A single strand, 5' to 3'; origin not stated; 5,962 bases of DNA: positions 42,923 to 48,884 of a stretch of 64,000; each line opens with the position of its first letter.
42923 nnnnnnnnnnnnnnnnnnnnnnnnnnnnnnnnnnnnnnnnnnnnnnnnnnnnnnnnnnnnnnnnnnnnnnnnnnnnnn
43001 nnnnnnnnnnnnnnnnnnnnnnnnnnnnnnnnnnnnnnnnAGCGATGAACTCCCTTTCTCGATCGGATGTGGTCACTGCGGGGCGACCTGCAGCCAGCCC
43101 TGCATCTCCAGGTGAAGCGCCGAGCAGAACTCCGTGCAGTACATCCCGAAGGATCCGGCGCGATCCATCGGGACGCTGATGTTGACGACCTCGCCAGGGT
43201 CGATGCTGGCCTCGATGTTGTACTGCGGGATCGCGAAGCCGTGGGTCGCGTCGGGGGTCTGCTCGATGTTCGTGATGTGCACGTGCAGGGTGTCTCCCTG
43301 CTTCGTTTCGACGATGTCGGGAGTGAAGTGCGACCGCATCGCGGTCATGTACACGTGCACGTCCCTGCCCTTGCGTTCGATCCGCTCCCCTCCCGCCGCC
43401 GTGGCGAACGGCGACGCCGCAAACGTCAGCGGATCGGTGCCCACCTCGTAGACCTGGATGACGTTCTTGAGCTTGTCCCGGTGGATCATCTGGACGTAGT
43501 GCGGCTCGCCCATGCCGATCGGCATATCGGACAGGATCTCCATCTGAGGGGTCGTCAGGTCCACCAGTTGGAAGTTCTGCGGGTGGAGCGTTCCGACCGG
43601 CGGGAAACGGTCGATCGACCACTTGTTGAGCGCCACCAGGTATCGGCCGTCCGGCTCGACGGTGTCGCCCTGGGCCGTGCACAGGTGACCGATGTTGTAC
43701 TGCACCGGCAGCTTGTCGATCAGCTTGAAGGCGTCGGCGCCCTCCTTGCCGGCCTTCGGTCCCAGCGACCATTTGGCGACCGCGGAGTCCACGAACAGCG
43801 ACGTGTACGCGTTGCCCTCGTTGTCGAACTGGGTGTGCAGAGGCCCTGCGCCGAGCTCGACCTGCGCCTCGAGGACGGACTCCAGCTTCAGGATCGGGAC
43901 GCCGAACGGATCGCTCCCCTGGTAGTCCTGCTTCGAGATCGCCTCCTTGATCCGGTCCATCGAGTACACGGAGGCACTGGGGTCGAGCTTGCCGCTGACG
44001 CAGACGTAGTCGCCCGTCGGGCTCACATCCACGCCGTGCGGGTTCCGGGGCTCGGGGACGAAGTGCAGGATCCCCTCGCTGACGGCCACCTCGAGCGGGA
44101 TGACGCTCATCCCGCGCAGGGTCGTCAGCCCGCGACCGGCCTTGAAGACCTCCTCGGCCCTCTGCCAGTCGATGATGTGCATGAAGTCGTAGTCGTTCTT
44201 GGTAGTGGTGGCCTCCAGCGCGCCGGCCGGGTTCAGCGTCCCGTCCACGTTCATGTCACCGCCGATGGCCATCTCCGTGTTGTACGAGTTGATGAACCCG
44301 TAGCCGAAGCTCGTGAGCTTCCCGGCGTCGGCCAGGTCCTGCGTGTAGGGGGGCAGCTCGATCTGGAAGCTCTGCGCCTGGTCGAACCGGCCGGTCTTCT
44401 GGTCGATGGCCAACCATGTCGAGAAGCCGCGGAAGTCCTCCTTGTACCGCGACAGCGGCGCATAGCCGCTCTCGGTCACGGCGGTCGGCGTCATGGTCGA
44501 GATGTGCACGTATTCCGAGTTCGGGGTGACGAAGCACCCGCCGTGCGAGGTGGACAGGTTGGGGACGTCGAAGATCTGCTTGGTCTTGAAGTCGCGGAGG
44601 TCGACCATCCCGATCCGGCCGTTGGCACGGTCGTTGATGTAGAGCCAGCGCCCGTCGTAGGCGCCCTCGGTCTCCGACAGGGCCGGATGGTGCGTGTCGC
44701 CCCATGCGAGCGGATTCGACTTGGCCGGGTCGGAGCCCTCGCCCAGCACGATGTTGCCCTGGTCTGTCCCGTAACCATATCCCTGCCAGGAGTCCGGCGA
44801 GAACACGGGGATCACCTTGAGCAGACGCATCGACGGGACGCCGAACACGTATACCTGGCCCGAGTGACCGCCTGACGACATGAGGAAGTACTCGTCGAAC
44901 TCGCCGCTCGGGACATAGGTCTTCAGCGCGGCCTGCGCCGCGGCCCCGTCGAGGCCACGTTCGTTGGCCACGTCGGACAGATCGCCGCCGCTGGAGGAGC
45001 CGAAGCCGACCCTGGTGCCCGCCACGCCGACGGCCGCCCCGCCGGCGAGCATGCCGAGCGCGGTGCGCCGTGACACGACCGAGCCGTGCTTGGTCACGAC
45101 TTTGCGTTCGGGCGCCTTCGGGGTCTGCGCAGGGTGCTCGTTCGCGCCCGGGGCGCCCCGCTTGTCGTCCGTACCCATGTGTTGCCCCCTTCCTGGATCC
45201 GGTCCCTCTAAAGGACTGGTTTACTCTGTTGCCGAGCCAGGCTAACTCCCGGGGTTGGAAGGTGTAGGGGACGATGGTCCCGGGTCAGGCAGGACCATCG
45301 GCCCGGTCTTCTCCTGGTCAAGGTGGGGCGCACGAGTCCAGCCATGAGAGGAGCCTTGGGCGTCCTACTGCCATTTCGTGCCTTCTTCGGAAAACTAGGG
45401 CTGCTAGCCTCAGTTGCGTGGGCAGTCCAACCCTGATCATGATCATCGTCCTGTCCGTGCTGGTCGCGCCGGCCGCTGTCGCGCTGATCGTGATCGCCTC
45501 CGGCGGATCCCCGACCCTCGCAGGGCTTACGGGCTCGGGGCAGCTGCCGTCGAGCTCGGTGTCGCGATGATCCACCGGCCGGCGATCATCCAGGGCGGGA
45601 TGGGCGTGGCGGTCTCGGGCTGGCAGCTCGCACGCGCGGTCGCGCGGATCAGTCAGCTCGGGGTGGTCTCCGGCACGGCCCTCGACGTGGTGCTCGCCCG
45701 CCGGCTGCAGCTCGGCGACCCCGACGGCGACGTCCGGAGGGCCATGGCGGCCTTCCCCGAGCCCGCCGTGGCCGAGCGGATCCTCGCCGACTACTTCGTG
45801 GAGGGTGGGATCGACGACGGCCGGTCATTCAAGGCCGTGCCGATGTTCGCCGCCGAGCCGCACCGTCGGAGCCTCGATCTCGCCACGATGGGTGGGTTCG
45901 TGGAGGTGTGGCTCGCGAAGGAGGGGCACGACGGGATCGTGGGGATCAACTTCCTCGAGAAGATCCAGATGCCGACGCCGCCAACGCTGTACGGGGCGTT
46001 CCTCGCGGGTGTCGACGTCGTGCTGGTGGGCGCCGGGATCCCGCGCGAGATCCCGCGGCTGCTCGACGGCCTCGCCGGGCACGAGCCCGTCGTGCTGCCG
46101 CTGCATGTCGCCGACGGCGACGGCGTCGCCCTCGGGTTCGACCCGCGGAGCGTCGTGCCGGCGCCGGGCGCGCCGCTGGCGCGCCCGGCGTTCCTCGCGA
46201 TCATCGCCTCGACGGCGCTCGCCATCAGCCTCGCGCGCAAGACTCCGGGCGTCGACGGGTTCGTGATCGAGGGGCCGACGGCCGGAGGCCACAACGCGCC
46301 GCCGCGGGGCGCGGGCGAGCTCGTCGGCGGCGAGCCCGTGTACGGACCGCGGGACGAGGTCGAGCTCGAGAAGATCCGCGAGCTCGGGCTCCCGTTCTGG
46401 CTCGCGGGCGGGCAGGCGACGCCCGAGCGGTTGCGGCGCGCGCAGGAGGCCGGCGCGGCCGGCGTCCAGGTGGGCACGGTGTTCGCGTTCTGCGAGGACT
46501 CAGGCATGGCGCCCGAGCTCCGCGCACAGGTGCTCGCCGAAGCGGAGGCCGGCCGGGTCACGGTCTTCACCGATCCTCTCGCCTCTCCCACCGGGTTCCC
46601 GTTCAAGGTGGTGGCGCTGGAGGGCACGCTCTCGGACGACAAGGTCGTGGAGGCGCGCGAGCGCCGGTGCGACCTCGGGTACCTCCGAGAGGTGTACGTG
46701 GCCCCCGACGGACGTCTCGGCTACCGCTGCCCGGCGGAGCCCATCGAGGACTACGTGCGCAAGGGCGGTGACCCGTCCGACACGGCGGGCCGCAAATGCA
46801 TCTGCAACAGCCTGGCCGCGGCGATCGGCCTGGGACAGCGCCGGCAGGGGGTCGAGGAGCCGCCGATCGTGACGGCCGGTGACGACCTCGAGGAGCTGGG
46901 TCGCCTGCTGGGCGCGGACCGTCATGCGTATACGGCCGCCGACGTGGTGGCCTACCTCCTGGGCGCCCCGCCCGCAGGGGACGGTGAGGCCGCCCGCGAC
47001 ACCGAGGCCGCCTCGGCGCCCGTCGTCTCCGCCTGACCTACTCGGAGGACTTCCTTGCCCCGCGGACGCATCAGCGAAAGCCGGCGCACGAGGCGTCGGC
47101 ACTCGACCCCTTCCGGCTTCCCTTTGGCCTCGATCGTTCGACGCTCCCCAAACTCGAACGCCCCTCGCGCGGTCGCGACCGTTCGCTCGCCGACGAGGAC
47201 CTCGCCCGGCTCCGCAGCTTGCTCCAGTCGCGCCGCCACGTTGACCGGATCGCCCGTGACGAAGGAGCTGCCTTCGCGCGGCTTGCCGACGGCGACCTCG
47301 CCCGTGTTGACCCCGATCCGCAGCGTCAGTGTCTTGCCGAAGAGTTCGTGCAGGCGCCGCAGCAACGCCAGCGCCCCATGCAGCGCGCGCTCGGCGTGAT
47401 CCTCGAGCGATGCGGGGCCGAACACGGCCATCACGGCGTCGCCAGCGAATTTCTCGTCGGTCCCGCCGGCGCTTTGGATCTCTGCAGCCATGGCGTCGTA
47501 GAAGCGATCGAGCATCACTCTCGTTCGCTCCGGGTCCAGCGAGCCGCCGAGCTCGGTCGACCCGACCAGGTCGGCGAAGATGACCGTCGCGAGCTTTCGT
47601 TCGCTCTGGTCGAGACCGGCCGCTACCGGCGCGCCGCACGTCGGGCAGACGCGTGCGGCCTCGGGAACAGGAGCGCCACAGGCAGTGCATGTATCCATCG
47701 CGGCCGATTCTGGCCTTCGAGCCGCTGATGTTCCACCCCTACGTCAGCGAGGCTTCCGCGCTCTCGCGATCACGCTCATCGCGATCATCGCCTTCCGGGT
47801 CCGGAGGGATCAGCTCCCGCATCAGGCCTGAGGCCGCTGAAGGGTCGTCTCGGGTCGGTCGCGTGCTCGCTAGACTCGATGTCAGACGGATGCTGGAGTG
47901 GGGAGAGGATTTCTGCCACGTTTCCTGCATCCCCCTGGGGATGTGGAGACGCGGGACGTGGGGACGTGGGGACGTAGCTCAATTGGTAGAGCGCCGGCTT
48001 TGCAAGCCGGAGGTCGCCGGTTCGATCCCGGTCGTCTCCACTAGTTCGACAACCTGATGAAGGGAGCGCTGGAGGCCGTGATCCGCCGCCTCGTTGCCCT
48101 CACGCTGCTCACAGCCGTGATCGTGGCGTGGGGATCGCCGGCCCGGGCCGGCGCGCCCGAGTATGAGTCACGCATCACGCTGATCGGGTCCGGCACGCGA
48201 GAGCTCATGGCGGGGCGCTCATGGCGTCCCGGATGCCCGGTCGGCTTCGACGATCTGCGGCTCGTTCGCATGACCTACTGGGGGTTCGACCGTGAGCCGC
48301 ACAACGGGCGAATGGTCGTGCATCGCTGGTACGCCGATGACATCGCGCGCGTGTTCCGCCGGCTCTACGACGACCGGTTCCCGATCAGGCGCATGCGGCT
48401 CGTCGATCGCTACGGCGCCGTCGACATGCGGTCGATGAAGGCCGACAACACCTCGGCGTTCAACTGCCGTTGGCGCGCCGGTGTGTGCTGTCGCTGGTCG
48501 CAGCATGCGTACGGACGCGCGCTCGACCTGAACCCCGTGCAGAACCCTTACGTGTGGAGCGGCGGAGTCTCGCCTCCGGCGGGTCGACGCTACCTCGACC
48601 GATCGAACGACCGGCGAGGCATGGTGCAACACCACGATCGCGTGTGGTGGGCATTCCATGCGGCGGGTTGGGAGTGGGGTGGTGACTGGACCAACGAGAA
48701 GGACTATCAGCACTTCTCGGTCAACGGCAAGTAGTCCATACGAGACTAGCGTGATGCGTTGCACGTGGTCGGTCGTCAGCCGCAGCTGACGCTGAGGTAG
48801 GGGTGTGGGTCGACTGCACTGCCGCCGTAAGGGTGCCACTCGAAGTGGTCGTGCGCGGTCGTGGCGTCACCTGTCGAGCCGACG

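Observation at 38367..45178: Compact actinobacterial nos cluster with mixed clade features and missing canonical accessory genes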

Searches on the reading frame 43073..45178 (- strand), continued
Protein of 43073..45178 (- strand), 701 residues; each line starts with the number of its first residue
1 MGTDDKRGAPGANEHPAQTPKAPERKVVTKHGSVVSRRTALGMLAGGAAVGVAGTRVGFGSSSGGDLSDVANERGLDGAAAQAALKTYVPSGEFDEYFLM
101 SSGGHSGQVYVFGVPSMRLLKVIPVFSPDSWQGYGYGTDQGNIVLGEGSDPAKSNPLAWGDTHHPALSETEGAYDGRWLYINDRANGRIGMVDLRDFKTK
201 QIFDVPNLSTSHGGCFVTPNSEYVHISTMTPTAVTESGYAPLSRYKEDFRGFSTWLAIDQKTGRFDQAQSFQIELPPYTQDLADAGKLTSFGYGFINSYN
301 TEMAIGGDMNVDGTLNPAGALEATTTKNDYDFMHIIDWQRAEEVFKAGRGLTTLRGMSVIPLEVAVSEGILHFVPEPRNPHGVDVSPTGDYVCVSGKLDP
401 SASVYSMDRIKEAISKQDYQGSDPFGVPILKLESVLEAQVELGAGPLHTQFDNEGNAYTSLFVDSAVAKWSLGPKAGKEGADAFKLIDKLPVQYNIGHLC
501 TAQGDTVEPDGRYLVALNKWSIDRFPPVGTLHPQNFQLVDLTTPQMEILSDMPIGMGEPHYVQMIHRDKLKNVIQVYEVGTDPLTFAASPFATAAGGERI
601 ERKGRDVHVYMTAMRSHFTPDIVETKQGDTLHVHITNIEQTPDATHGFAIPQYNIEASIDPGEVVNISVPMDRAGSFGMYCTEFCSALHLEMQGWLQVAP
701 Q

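Call 31: find_encoding_contigs(protein=P0095, flank=10000, max_places=1)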
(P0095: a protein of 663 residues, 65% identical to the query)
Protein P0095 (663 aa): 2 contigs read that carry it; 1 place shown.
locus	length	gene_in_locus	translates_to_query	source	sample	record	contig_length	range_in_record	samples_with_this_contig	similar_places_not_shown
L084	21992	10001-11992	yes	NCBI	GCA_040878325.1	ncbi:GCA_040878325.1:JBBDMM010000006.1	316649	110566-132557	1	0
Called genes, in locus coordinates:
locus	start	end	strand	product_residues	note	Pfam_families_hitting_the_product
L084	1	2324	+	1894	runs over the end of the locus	PF00668:Condensation, PF00501:AMP-binding, PF13193:AMP-binding_C (weak), PF00550:PP-binding (weak), PF01370:Epimerase, PF07993:NAD_binding_4, PF01425:Amidase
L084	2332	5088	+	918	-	PF13555:AAA_29 (faint), PF00005:ABC_tran (faint), PF00684:DnaJ_CXXCXGXG (faint), PF17755:UvrA_DNA-bind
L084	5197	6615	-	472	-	PF07969:Amidohydro_3 (weak), PF01979:Amidohydro_1, PF12890:DHOase (weak), PF07969:Amidohydro_3 (weak)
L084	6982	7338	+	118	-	PF05635:23S_rRNA_IVP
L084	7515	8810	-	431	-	PF00202:Aminotran_3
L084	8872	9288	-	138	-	PF01850:PIN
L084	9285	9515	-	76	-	PF04014:MazE_antitoxin (weak)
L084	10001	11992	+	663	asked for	PF18764:nos_propeller, PF13473:Cupredoxin_1, PF00116:COX2 (weak)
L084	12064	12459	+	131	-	PF13473:Cupredoxin_1, PF00127:Copper-bind (faint), PF06525:SoxE (faint)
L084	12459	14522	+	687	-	PF05048:NosD, PF13229:Beta_helix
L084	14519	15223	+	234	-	PF02463:SMC_N (faint), PF00005:ABC_tran, PF13304:AAA_21 (faint)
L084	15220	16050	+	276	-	PF12679:ABC2_membrane_2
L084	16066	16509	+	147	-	PF02082:Rrf2, PF03444:WHD_HrcA (weak)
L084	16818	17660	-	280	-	PF00795:CN_hydrolase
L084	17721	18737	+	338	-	PF20668:DUF6815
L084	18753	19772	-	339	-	PF13302:Acetyltransf_3, PF00583:Acetyltransf_1, PF13508:Acetyltransf_7 (weak)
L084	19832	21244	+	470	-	PF00875:DNA_photolyase, PF03441:FAD_binding_7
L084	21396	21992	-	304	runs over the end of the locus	PF00296:Bac_luciferase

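Call 33: search_solved_structures(query=window:43073-45178:-, max_evalue=1e-10)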
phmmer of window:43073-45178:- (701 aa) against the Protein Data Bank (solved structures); distinct sequences matched with E-value up to 1e-10: 25.
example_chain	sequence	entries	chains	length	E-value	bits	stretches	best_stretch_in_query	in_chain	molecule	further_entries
9f8x_A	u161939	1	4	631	4.3e-99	335.9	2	315-697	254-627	Nitrous-oxide reductase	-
1qni_A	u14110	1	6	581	8.2e-98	331.7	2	315-697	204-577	NITROUS-OXIDE REDUCTASE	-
7aq0_A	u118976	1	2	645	2e-94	320.5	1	64-700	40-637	Nitrous-oxide reductase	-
3sbp_A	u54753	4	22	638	2e-94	320.5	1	64-700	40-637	Nitrous-oxide reductase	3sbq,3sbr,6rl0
6rkz_A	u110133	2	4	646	2.1e-94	320.4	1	64-700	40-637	Nitrous-oxide reductase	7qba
7apy_A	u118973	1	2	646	5.4e-94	319.1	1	64-700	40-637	Nitrous-oxide reductase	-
7aq7_A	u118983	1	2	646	1.4e-93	317.7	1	64-700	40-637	Nitrous-oxide reductase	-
7aq5_A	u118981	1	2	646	1.9e-93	317.3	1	64-700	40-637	Nitrous-oxide reductase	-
5i5i_A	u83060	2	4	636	2.6e-93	316.8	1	86-697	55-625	Nitrous-oxide reductase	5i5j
5i5m_A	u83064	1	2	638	2.6e-93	316.8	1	86-697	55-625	Nitrous-oxide reductase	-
7aq4_A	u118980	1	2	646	2.6e-93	316.8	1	64-700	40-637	Nitrous-oxide reductase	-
7aq8_A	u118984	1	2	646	3.6e-93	316.4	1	64-700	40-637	Nitrous-oxide reductase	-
7aq6_A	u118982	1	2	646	3.6e-93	316.4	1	64-700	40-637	Nitrous-oxide reductase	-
7aq3_A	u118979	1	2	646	3.7e-93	316.3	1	64-700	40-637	Nitrous-oxide reductase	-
6y72_A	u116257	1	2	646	4e-93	316.2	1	64-700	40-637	Nitrous-oxide reductase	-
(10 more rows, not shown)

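Call 71: find_encoding_contigs(protein=P0119, flank=8000, max_places=1)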
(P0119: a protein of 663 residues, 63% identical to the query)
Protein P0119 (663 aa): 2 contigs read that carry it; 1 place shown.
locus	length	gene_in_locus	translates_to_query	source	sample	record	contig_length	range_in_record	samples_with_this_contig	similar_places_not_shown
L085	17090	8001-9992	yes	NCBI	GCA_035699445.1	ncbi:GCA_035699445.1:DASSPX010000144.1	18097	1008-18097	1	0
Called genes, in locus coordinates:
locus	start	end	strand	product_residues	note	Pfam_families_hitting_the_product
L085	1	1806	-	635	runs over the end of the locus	PF01257:2Fe-2S_thioredx, PF01512:Complex1_51K, PF10531:SLBB (weak), PF22461:SLBB_2 (weak), PF10589:NADH_4Fe-4S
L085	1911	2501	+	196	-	PF12867:DinB_2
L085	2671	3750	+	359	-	PF02608:Bmp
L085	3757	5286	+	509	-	PF00005:ABC_tran, PF13304:AAA_21 (faint), PF00005:ABC_tran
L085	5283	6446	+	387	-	PF02653:BPD_transp_2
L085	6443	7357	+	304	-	PF02653:BPD_transp_2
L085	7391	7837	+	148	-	PF00383:dCMP_cyt_deam_1, PF14437:MafB19-deam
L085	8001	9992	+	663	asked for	PF18764:nos_propeller, PF13473:Cupredoxin_1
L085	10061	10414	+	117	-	PF13473:Cupredoxin_1, PF00127:Copper-bind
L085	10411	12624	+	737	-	PF05048:NosD, PF13229:Beta_helix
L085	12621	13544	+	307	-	PF02463:SMC_N (faint), PF00005:ABC_tran, PF13304:AAA_21 (faint)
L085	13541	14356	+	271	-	-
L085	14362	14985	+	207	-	PF00578:AhpC-TSA, PF08534:Redoxin, PF13098:Thioredoxin_2 (weak), PF13905:Thioredoxin_8 (weak)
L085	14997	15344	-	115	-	PF06877:RraB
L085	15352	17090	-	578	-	?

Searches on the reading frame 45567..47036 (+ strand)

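Call 14: search_protein_families(library=pfam, proteins=[window:45567-47036:+], max_evalue=0.01)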
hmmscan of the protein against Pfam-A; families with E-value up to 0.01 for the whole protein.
window:45567-47036:+ (489 aa): 1 family
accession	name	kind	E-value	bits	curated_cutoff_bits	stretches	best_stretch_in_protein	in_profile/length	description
PF03060.21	NMO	-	2.5e-11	44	28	1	209-331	138-249/331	Nitronate monooxygenase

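Call 32: search_protein_families(library=ncbifam, proteins=[window:45567-47036:+], max_evalue=0.001)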
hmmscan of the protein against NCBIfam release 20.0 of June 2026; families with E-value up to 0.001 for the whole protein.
window:45567-47036:+ (489 aa): 1 family
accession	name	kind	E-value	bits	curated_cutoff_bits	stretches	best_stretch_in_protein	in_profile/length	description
TIGR03151.1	enACPred_II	equivalog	2.1e-06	27.2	453.1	1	211-327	114-214/307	enoyl-[acyl-carrier-protein] reductase FabK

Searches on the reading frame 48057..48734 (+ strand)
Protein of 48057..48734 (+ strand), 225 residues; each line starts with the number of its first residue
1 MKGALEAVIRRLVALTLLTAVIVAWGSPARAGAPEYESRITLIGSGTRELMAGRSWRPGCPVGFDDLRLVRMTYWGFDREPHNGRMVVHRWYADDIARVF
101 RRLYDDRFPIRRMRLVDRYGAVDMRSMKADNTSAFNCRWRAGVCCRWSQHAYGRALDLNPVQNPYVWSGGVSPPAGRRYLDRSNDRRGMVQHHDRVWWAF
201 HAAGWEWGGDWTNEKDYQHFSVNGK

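Call 15: search_protein_families(library=pfam, proteins=[window:48057-48734:+], max_evalue=0.01)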
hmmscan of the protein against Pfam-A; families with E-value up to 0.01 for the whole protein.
window:48057-48734:+ (225 aa): 2 families
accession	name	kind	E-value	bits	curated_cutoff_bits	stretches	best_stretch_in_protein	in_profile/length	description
PF13539.11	Peptidase_M15_4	-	7.1e-21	75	25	1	146-221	5-69/70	D-alanyl-D-alanine carboxypeptidase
PF06904.17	Extensin-like_C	-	0.0054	17.4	25.4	1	128-160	79-112/176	Extensin-like protein C-terminus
